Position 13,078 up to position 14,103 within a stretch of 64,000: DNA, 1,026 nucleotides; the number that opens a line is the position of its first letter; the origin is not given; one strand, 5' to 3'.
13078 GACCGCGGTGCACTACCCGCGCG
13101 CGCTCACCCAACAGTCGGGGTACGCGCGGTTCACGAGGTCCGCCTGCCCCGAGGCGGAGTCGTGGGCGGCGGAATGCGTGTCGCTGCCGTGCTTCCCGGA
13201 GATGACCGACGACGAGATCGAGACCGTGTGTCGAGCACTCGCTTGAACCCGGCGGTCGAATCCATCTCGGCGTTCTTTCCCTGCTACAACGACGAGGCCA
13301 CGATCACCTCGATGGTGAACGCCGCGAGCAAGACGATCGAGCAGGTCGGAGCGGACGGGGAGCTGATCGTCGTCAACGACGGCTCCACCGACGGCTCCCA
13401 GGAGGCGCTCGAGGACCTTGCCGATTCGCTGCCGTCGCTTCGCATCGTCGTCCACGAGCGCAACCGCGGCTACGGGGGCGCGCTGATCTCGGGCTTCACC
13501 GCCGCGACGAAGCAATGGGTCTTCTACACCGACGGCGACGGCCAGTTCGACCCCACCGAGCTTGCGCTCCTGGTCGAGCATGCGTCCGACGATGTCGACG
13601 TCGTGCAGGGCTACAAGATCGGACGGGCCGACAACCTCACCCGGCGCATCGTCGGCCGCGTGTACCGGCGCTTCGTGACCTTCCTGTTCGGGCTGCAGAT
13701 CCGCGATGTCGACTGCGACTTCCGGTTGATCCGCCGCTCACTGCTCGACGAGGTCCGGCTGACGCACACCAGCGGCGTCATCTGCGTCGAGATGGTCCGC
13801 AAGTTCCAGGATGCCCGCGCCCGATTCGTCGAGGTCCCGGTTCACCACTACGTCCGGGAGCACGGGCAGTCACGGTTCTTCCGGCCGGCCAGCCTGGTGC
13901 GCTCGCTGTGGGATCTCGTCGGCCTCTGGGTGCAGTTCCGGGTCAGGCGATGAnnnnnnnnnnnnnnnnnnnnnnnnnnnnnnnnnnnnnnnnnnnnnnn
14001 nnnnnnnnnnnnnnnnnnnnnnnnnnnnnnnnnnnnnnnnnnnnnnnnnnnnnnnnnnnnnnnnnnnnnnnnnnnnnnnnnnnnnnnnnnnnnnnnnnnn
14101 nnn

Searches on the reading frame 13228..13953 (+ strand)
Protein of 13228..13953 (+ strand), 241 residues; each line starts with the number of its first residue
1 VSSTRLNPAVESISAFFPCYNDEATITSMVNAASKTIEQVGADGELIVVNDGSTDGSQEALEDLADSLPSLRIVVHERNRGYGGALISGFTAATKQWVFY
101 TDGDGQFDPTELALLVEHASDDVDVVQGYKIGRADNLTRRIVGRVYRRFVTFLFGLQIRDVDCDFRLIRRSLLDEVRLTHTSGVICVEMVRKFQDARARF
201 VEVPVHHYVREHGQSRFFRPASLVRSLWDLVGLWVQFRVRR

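Call 71: search_protein_families(library=pfam, proteins=[window:13228-13953:+], max_evalue=0.001)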
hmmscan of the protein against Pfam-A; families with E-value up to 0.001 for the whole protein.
window:13228-13953:+ (241 aa): 2 families
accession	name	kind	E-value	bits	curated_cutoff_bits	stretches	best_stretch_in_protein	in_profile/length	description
PF00535.33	Glycos_transf_2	-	2.4e-28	99.6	23.3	1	14-176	1-167/168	Glycosyl transferase family 2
PF13641.12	Glyco_tranf_2_3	-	1.5e-09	38.7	27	1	13-181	3-179/230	Glycosyltransferase like family 2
